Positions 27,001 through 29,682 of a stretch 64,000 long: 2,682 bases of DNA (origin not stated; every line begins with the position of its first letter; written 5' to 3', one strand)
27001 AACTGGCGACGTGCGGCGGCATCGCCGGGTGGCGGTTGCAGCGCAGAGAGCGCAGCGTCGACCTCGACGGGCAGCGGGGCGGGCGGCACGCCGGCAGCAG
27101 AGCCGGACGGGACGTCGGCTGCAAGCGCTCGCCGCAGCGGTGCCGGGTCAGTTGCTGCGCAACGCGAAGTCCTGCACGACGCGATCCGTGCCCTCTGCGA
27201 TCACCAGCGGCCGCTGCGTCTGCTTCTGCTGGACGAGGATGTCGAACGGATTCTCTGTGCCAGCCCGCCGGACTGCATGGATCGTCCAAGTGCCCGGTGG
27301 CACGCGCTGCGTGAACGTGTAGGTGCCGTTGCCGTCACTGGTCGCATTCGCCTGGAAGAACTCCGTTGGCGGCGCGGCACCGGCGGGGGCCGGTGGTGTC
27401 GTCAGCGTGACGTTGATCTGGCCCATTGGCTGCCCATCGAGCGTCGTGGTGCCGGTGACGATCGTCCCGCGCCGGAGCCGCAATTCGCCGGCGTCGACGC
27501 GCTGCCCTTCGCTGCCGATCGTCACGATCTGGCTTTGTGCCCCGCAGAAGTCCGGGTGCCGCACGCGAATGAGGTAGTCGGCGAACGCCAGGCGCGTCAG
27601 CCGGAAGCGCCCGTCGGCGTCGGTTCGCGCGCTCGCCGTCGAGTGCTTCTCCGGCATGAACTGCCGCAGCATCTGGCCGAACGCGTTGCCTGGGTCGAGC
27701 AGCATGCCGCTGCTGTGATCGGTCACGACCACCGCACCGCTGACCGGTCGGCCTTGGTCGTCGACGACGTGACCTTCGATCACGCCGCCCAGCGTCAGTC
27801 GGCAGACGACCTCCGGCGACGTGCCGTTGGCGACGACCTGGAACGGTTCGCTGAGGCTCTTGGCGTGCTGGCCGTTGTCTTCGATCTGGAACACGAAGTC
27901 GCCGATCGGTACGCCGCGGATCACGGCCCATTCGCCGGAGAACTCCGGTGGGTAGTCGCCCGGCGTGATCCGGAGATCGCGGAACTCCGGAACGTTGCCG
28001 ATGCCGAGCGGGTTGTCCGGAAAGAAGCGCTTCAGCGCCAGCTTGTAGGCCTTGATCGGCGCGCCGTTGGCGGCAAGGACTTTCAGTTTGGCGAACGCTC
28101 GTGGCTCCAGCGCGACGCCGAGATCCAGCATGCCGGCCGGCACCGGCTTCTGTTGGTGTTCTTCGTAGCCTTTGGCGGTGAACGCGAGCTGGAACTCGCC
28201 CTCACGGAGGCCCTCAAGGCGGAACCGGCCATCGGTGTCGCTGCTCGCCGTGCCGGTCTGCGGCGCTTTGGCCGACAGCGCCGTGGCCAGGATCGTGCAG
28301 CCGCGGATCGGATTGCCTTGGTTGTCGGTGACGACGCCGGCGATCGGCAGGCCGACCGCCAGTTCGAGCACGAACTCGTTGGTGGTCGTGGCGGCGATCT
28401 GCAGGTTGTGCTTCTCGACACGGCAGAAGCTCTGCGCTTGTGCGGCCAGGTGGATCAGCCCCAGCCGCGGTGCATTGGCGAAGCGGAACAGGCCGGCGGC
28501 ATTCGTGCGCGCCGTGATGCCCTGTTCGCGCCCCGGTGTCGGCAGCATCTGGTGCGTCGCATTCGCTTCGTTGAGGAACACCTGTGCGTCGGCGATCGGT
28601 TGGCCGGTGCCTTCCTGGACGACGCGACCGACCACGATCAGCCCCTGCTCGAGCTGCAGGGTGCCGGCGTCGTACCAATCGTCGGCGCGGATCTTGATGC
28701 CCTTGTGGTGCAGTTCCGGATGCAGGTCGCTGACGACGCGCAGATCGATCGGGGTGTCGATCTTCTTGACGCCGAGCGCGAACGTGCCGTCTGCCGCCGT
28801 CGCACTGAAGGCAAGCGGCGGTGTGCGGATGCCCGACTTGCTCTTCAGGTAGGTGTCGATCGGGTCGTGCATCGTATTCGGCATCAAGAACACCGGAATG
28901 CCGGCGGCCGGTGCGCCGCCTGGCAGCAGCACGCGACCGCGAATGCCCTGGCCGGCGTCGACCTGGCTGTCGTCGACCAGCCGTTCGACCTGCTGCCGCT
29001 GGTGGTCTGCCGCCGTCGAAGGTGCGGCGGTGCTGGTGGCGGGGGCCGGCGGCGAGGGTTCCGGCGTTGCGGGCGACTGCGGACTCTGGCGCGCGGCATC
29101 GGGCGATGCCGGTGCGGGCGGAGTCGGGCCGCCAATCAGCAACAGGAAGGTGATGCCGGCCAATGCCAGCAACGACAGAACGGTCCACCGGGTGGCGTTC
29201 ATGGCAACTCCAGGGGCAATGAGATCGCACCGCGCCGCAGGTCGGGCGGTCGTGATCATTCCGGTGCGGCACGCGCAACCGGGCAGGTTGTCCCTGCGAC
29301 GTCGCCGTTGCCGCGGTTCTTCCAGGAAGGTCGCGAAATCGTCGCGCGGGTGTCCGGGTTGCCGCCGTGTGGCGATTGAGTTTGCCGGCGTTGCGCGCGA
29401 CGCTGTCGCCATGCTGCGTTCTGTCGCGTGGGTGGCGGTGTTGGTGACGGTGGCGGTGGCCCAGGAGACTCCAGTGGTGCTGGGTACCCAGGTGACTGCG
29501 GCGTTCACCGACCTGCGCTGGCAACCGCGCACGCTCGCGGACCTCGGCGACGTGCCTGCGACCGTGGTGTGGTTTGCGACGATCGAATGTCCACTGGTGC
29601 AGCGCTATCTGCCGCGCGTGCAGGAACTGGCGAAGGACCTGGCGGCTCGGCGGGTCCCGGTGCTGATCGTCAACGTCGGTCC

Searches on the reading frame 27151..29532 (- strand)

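Call 54: search_protein_families(library=pfam, proteins=[window:27151-29532:-], max_evalue=0.00001)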
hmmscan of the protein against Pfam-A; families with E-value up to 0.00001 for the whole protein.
window:27151-29532:- (794 aa): 4 families
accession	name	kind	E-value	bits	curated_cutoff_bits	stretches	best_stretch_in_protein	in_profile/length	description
PF13620.12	CarboxypepD_reg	-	2.6e-40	137.1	32.3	3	397-464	2-67/82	Carboxypeptidase regulatory-like domain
PF13715.12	CarbopepD_reg_2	-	1.5e-18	67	32.2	1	397-462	1-61/88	CarboxypepD_reg-like domain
PF10670.15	DUF4198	-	1.6e-09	38.7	34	0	686-755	143-207/209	Domain of unknown function (DUF4198)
PF17210.9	SdrD_B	-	1.2e-07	32.4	29.7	0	402-457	17-71/112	SdrD B-like domain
